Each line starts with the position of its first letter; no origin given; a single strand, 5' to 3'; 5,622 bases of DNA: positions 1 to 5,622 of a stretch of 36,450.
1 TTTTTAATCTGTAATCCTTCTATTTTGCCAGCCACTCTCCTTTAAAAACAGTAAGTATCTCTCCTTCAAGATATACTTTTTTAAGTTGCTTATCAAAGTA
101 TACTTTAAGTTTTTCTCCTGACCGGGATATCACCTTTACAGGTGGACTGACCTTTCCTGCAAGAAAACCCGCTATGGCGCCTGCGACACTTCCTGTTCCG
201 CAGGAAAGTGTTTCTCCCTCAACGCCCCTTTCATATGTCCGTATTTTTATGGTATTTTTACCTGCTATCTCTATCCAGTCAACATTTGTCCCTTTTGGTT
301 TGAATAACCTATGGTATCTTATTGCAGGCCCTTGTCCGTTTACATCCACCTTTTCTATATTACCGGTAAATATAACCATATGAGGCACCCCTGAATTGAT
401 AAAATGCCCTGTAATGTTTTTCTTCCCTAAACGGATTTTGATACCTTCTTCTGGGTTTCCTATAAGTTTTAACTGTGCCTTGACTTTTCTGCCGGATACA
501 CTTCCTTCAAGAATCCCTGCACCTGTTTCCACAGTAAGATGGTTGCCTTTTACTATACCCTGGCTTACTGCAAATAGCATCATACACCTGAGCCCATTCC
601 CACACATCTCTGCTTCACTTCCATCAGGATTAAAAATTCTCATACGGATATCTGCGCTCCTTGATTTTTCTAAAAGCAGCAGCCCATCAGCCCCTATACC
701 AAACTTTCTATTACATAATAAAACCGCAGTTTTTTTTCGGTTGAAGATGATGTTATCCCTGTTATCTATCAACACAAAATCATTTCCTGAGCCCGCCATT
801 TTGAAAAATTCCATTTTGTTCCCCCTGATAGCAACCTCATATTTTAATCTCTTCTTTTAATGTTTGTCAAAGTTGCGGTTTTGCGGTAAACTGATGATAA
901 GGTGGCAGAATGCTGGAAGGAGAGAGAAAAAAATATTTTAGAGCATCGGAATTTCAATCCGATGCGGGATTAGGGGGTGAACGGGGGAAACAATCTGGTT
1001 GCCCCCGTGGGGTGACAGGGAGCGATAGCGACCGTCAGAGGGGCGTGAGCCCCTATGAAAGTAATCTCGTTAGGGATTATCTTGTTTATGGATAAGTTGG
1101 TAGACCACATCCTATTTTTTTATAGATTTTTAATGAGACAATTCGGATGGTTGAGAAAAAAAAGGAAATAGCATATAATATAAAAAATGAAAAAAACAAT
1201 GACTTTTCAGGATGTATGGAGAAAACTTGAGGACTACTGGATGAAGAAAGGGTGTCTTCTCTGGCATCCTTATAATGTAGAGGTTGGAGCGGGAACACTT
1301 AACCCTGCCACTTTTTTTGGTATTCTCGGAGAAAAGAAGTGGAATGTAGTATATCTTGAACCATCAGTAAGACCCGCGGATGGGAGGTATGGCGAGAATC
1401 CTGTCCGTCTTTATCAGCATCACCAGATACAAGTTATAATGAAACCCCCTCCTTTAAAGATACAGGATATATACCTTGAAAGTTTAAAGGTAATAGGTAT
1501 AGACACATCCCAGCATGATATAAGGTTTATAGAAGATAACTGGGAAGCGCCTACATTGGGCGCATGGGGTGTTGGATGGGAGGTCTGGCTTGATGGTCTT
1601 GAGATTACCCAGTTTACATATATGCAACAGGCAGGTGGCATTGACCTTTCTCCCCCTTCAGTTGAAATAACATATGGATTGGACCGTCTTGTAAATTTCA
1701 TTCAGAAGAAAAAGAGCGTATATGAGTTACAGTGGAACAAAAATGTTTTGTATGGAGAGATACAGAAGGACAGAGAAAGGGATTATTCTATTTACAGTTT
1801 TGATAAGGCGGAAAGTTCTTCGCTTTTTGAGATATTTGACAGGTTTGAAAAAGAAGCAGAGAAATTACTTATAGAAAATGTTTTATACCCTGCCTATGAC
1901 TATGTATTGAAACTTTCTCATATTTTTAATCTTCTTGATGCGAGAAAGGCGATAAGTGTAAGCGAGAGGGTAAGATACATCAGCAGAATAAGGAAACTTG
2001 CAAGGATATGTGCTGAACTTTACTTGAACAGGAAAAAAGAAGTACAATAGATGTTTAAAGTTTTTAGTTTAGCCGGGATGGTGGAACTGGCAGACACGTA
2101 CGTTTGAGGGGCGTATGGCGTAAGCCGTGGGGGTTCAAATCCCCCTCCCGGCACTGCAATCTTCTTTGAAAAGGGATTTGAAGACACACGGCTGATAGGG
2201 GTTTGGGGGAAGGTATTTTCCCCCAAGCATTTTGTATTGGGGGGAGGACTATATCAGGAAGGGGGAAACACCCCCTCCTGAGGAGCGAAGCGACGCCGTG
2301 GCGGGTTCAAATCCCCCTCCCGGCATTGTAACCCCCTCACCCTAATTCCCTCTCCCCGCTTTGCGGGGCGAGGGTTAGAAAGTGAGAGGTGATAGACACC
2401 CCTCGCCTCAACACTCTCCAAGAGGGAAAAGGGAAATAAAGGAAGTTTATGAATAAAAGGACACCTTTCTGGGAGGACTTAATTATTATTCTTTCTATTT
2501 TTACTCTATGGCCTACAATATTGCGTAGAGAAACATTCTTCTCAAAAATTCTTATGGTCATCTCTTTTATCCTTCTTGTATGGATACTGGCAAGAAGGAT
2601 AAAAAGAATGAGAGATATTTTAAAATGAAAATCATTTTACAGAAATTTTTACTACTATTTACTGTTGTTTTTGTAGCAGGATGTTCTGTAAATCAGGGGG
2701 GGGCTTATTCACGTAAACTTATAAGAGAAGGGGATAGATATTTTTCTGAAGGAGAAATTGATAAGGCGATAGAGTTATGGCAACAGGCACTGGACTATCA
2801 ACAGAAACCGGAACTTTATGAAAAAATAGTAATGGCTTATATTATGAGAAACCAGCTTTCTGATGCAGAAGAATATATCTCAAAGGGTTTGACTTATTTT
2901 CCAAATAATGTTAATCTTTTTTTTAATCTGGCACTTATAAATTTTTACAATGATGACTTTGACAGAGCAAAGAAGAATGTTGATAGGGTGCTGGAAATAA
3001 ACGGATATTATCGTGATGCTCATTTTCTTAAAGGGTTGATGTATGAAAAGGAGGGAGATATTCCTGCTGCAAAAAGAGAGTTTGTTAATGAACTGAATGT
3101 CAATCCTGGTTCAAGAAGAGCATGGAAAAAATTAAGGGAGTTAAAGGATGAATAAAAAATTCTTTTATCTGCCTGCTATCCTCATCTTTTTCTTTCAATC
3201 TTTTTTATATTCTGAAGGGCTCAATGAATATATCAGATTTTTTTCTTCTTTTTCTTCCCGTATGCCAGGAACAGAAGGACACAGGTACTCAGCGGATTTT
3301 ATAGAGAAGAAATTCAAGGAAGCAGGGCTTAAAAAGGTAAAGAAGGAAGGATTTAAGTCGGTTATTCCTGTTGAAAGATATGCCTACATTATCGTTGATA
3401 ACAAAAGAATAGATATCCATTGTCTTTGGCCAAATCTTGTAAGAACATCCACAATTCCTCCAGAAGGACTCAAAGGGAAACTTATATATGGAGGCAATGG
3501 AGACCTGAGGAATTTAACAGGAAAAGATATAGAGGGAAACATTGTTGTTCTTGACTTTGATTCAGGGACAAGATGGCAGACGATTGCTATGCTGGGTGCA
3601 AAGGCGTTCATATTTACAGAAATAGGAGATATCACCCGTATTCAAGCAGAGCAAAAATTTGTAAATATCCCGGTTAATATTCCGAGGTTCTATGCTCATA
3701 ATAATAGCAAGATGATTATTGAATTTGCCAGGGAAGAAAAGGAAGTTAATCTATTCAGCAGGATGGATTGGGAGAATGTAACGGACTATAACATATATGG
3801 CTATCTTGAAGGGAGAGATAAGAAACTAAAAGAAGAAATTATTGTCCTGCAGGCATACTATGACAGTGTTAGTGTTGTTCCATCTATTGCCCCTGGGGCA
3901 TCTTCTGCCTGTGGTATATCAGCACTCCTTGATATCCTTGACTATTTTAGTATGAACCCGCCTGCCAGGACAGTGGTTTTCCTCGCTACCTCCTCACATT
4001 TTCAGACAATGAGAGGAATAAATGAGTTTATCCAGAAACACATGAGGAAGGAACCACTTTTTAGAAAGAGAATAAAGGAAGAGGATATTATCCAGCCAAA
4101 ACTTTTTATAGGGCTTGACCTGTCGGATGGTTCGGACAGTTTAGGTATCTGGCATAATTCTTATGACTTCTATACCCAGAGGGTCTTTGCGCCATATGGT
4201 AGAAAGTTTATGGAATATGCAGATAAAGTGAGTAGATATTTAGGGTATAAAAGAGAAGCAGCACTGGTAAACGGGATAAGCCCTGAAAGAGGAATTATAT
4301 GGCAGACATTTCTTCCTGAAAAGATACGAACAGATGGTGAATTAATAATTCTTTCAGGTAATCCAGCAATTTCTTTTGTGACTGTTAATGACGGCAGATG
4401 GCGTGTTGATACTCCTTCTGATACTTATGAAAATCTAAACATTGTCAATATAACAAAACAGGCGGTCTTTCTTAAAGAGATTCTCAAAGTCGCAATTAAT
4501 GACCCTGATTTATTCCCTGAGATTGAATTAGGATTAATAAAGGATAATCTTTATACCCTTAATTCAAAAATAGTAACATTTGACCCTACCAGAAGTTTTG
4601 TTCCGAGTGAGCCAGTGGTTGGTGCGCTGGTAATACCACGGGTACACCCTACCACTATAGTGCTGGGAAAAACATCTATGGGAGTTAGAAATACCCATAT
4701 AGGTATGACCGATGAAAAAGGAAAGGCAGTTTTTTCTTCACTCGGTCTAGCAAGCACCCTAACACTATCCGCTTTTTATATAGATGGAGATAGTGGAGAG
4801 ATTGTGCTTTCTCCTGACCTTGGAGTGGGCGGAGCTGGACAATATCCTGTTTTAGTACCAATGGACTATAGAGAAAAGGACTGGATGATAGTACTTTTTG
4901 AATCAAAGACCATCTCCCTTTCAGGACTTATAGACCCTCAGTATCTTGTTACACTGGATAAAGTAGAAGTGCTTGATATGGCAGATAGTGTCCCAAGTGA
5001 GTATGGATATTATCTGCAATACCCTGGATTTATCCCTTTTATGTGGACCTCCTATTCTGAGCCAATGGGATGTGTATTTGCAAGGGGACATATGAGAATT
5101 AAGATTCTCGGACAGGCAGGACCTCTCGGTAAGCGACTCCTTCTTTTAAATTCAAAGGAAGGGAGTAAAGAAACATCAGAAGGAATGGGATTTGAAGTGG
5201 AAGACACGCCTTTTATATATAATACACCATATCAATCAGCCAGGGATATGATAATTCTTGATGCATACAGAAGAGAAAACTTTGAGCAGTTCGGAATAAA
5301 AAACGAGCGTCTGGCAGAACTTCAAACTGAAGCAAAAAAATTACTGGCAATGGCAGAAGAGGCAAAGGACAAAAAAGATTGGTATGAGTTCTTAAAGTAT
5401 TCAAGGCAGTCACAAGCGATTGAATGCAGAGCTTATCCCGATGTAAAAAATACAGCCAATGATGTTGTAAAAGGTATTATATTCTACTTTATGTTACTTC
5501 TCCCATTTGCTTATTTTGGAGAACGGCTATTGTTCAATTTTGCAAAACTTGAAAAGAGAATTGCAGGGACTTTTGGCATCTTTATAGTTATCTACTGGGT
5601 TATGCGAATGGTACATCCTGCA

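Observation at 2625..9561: TPR lipoprotein / M28-like-FtsX giant fusion / OPT-like membrane protein operon with no ATPase partner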

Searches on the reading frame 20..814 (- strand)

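Call 11: search_protein_families(library=pfam, proteins=[window:20-814:-], max_evalue=0.001)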
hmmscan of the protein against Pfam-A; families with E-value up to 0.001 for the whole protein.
window:20-814:- (264 aa): 1 family
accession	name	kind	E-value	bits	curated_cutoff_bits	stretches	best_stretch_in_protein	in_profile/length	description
PF01678.24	DAP_epimerase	-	8.1e-49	165.2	34.7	2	3-108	1-106/121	Diaminopimelate epimerase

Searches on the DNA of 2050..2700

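Call 71: search_rna_families(source=window, start=2050, end=2700, threshold=evalue, max_evalue=1)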
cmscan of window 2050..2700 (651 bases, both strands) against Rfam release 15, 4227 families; matches with E-value up to 1: 8.
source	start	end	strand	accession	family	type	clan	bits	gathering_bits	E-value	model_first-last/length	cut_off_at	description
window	2072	2153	+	RF00005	tRNA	Gene; tRNA;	CL00001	48.6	29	2.5e-09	1-71/71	no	tRNA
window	2560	2659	+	RF02325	TtnuHACA18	Gene; snRNA; snoRNA; HACA-box;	-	24.2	100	0.26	1-130/130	no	Tetrahymena snoRNA TtnuHACA18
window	2198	2224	-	RF01785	blv_FSE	Cis-reg; frameshift_element;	-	21.4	34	0.12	1-27/27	no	ribosomal frameshift site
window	2072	2154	-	RF04354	Plastid-ycf2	Cis-reg;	-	20.6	65.7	0.14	1-75/75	no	Plastid-ycf2 5UTR RNA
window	2096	2157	+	RF03017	RT-13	Gene; sRNA;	-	19.3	69.1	0.48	1-67/67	no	RT-13 RNA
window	2331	2389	+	RF01903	mir-500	Gene; miRNA;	-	18.8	78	0.18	1-84/84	no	mir-500 microRNA precursor family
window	2343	2387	+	RF00381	Antizyme_FSE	Cis-reg; frameshift_element;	-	18.4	40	0.4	1-59/59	no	Antizyme RNA frameshifting stimulation element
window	2305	2381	-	RF01323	CRISPR-DR10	Gene; CRISPR;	-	16.6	39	0.86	1-37/37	no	CRISPR RNA direct repeat element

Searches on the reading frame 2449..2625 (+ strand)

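Call 65: search_protein_families(library=pfam, proteins=[window:2449-2625:+], max_evalue=1)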
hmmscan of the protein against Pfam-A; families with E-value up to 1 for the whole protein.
window:2449-2625:+ (59 aa): 1 family
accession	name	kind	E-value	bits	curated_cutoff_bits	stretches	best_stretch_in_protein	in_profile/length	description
PF03839.21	Sec62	-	0.11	12.8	27.8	1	12-47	113-145/191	Translocation protein Sec62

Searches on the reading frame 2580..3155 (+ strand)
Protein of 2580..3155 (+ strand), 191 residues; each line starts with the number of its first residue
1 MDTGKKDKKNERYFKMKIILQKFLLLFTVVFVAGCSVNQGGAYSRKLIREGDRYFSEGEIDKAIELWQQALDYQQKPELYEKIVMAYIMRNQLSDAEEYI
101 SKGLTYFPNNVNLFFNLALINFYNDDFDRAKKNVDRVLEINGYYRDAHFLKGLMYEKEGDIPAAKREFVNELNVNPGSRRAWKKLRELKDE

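Call 6: search_protein_families(library=pfam, proteins=[window:2580-3155:+], max_evalue=0.1)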
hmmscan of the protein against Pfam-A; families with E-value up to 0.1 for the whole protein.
window:2580-3155:+ (191 aa): 28 families (the best 25 are shown)
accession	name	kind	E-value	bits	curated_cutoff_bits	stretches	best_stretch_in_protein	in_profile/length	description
PF07719.23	TPR_2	-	6.5e-16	57.5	27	2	47-73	4-30/34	Tetratricopeptide repeat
PF00515.34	TPR_1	-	7.7e-12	44.9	27.8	2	113-141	3-31/34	Tetratricopeptide repeat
PF13428.12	TPR_14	-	1.7e-09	37.8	23.5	0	77-118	1-42/44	Tetratricopeptide repeat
PF13432.12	TPR_16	-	1.2e-08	35.7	32.7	2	117-164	3-50/65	Tetratricopeptide repeat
PF13414.12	TPR_11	-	1.9e-07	31.1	26.8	1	51-75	1-25/42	TPR repeat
PF13181.12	TPR_8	-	3.2e-07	30.4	25.7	0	113-141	3-31/34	Tetratricopeptide repeat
PF14559.12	TPR_19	-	1.6e-06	28.8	25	1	55-110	2-58/68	Tetratricopeptide repeat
PF13431.12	TPR_17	-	1.1e-05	25.8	24.4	1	102-131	4-33/34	Tetratricopeptide repeat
PF25060.1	ARM_TT21_2nd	-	2.6e-05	24.2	27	1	107-151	218-262/270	Tetratricopeptide repeat protein 21 second ARM domain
PF13424.12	TPR_12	-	0.00054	20.5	30.1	0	56-99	15-67/77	Tetratricopeptide repeat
PF13174.12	TPR_6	-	0.002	19.1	26.3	0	54-72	10-28/33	Tetratricopeptide repeat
PF25062.1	ARM_TT21_N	-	0.003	17.8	40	1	112-155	101-145/222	Tetratricopeptide repeat protein 21 N-terminal ARM repeat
PF10602.15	RPN7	-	0.0039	17.3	29.6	0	47-87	39-79/174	26S proteasome subunit RPN7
PF13371.12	TPR_9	-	0.004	17.6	35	0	87-151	5-69/73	Tetratricopeptide repeat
PF25063.1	ARM_TT21_C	-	0.0045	17.3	35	0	116-166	100-150/209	Tetratricopeptide repeat protein 21 C-terminal ARM domain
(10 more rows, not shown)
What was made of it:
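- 2625..3155 (+): TPR lipoprotein (signal peptide plus lipobox VAG|C, about 3-4 TPRs). Pfam TPR_2 6.5e-16 and TPR_1 7.7e-12 (call 6).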

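Call 7: search_protein_families(library=ncbifam, proteins=[window:2580-3155:+], max_evalue=0.1)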
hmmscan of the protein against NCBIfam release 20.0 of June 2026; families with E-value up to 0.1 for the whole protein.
window:2580-3155:+ (191 aa): 20 families
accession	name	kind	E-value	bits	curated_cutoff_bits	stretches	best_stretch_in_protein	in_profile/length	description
TIGR02521.1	type_IV_pilW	equivalog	2.1e-11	43.8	154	2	116-179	36-99/234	type IV pilus biogenesis/stability protein PilW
TIGR02917.1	PEP_TPR_lipo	equivalog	3.3e-11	41.8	312.2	1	54-179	100-227/899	XrtA/PEP-CTERM system TPR-repeat protein PrsT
NF040959.1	MamA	equivalog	7.1e-10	38.7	200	1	50-185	43-179/204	magnetosome protein MamA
NF047507.1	TPR_BatC_Lepto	exception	3e-08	33.4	175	1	92-188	39-139/214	TPR repeat-containing protein BatC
TIGR00990.1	3a0801s09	subfamily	5.3e-07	28.7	757.25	2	83-164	369-452/615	mitochondrial import receptor subunit TOM70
NF047371.1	FlcA_CTERM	equivalog_domain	1.6e-06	26.9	300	1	11-152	89-232/646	periplasmic flagellar collar protein FlcA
NF053607.1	CHU_0125_OmpA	equivalog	6.3e-06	25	620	1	16-137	1-113/639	CHU_0125 family OmpA-like outer membrane integrity protein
NF033758.1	gliding_GltE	equivalog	4.1e-05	22.7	225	1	54-166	164-277/411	adventurous gliding motility TPR repeat lipoprotein GltE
NF002725.1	PRK02603.1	equivalog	0.00024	21.1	143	0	54-95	82-124/173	photosystem I assembly protein Ycf3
TIGR03302.1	OM_YfiO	subfamily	0.00041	19.9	81.4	1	23-133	5-130/239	outer membrane protein assembly factor BamD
TIGR03939.1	PGA_TPR_OMP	equivalog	0.00041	18.7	366.65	1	57-187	66-196/800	poly-beta-1,6 N-acetyl-D-glucosamine export porin PgaA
NF053779.1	BT3442_fam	equivalog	0.0022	16.8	940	0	86-162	231-308/563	BT3442 family protein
NF033762.1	social_mot_Tgl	equivalog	0.0032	16.8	225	1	55-169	111-228/252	social motility TPR repeat lipoprotein Tgl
NF033920.0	C39_PA2778_fam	equivalog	0.0033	16.9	150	1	56-140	168-253/255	PA2778 family cysteine peptidase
TIGR00540.1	TPR_hemY_coli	hypoth_equivalog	0.0055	15.5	142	1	57-166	274-380/385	heme biosynthesis-associated TPR protein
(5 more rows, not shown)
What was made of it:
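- Tried and rejected: All hits were far below cutoff (call 7).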

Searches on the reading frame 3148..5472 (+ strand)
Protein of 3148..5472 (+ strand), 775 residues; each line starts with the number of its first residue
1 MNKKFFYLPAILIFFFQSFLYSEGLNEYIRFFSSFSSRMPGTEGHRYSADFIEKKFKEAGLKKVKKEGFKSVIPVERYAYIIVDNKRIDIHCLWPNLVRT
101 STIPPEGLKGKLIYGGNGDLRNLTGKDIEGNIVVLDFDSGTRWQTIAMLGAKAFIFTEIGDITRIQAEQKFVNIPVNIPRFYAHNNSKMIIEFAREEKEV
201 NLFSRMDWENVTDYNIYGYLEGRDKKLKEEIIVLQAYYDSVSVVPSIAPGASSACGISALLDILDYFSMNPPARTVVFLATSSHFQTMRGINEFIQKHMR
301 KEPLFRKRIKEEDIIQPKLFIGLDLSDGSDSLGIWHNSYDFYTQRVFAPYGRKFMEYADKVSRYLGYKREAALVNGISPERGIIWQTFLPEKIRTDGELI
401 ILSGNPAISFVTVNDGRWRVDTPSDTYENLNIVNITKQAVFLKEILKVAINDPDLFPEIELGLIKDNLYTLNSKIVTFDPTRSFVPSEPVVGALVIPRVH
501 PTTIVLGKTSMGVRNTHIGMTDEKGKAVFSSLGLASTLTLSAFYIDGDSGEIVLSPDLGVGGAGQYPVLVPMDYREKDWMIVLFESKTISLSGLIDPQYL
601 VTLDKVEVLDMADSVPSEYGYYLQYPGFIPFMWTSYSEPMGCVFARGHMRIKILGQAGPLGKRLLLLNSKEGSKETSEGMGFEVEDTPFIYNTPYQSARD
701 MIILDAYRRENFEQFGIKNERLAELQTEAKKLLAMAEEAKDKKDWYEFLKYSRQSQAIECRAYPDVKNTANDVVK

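Call 46: predict_structure(alignment_id=A2)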
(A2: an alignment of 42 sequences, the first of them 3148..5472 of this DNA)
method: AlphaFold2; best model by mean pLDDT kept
length: 775 residues; sequences in the alignment: 42
mean_pLDDT: 88.5   pTM: 0.88
mean pLDDT of the five models: 88.5, 87.9, 87.3, 86.9, 86.6
residues with pLDDT >= 90: 538; 70-90: 165; 50-70: 43; < 50: 29
segments of 3 or more residues with pLDDT < 50: 1-10, 12-22, 504-510
pLDDT, mean of each block of 10 residues (from residue 1): 44 43 80 94 95 97 97 95 96 95 95 96 94 96 94 96 89 91 96 97 96 97 94 96 91 95 96 97 90 96 94 94 93 88 86 94 89 86 74 83 93 85 92 94 96 84 84 93 88 90 48 75 96 84 94 95 90 93 96 86 89 92 75 64 95 88 91 89 95 94 87 79 87 97 96 91 61 51
secondary structure, 60 per line:
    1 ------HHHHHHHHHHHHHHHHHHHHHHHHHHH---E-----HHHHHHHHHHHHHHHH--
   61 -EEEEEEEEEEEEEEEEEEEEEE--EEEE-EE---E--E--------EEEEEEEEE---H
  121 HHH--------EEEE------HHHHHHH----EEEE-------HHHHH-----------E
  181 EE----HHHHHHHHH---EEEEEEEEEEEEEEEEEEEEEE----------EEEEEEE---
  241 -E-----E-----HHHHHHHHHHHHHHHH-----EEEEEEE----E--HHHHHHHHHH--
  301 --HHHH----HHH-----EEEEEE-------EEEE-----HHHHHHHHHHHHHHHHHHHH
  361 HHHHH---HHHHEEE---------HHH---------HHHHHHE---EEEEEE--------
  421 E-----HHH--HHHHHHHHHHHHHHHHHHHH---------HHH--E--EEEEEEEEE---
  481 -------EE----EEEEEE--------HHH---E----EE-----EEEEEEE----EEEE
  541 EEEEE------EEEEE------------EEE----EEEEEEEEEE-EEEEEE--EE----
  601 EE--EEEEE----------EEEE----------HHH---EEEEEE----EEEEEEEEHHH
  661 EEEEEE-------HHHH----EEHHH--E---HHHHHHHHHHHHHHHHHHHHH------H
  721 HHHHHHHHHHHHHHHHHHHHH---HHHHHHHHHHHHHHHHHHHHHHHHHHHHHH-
elements in order (helices of 4 or more, strands of 3 or more residues): H7-33 H43-58 E62-83 E86-89 E108-116 H120-123 E132-135 H142-148 E153-156 H164-168 E180-182 H187-195 E199-220 E231-237 H254-269 E275-281 H289-298 H303-306 E319-324 E332-335 H341-365 H369-372 E373-375 H397-402 E407-412 H432-451 E469-477 E494-499 E526-532 E537-545 E552-556 E569-571 E576-585 E587-592 E605-609 E620-623 E640-645 E650-657 E661-666 H674-677 H693-713 H720-741 H745-774
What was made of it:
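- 3148..3213 (+): N-terminal signal peptide or signal anchor (aa 1-22). Low pLDDT in the model (call 46).
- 3214..4527 (+): M28 fold with a PA-type insert (aa 23-460); zinc-site residues substituted, so a pseudo-peptidase. Model pLDDT 88.5 (call 46).
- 4528..5463 (+): Beta-rich domain (aa ~461-690) and three long helices forming a stalk (aa ~691-772). Secondary structure of the confident model (call 46).
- On Peptidase family M28 (active aminopeptidase): Model pTM 0.88 (call 46).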

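Call 49: fold_search(model_id=the predicted structure, library=pdb)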
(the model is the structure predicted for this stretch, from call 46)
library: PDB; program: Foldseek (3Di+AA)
matches with E <= 10: 961; with E <= 0.001: 205
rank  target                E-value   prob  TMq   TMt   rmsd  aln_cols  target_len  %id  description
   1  2ek8                  8.6e-24  1.00  0.32  0.56   8.4       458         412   17  Aminopeptidase from Aneurinibacillus sp. strain AM-1 (released 2008-03-25)
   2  6hc6_C                2.4e-22  1.00  0.37  0.63   7.1       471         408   16  The structure of BSAP, a zinc aminopeptidase from Bacillus subtilis (released 2019-08-28)
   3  6hc6_A                4.0e-22  1.00  0.36  0.61   7.4       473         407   16  The structure of BSAP, a zinc aminopeptidase from Bacillus subtilis (released 2019-08-28)
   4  6hc7_A                6.1e-22  1.00  0.36  0.61   7.7       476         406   17  The crystal structure of BSAP, a zinc aminopeptidase from Bacillus subtilis (medium resolution) (released 2019-08-28)
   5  8acg_C                1.6e-21  1.00  0.32  0.49  10.7       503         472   13  Structure of Pseudomonas aeruginosa aminopeptidase, PaAP_T E340A mutant (released 2023-07-12)
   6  8acg_E                2.3e-21  1.00  0.32  0.50  10.3       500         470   13  Structure of Pseudomonas aeruginosa aminopeptidase, PaAP_T E340A mutant (released 2023-07-12)
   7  8acg_A                2.7e-21  1.00  0.31  0.49  11.0       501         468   13  Structure of Pseudomonas aeruginosa aminopeptidase, PaAP_T E340A mutant (released 2023-07-12)
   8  8ac7_A                2.9e-21  1.00  0.30  0.47  10.6       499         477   13  Structure of Pseudomonas aeruginosa aminopeptidase, PaAP (released 2023-07-12)
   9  3iib                  4.8e-21  1.00  0.36  0.58   7.3       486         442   16  Crystal structure of Peptidase M28 precursor (YP_926796.1) from SHEWANELLA AMAZONENSIS SB2B at 1.70 A resolution (released 2009-08-25)
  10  8ack_A                5.1e-21  1.00  0.31  0.48  10.5       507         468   12  Structure of Pseudomonas aeruginosa aminopeptidase, PaAP (released 2023-07-12)
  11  6wrw_B                7.2e-21  1.00  0.32  0.37  10.0       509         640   17  Crystal structure of computationally designed protein 2DS25.5 in complex with the human Transferrin receptor ectodomai (released 2021-04-28)
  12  8ac9_A                7.6e-21  1.00  0.31  0.48  11.8       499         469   12  Structure of Pseudomonas aeruginosa aminopeptidase, PaAP_T (released 2023-07-12)
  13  8acg_B                8.5e-21  1.00  0.32  0.50  10.6       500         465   13  Structure of Pseudomonas aeruginosa aminopeptidase, PaAP_T E340A mutant (released 2023-07-12)
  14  8acr                  8.5e-21  1.00  0.30  0.45  10.8       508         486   12  Structure of Pseudomonas aeruginosa aminopeptidase, PaAP (released 2023-07-12)
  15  8ac9_B                1.5e-20  1.00  0.30  0.47  11.5       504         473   12  Structure of Pseudomonas aeruginosa aminopeptidase, PaAP_T (released 2023-07-12)
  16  8acg_D                1.9e-20  1.00  0.32  0.49  10.4       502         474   12  Structure of Pseudomonas aeruginosa aminopeptidase, PaAP_T E340A mutant (released 2023-07-12)
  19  8acg_F                4.5e-20  1.00  0.32  0.49  10.7       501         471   13  Structure of Pseudomonas aeruginosa aminopeptidase, PaAP_T E340A mutant (released 2023-07-12)
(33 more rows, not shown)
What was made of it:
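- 3214..4527 (+): Foldseek: 2ek8 E 8.6e-24, BSAP 6hc6, PaAP 8acg, TfR1, GCPII (call 49).
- On Peptidase family M28 (active aminopeptidase): 2ek8 E 8.6e-24 and 6hc6 E 2.4e-22 (call 49).
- Closest known: PA-domain M28 aminopeptidases. Same: Same fold with the PA insert (Foldseek E 1e-24 to 1e-18, call 49).
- Foldseek to PA-bearing M28 aminopeptidases, TfR and GCPII, with a pTM 0.88 model (calls 46, 49). M28+PA fold hits to true aminopeptidases (call 49).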
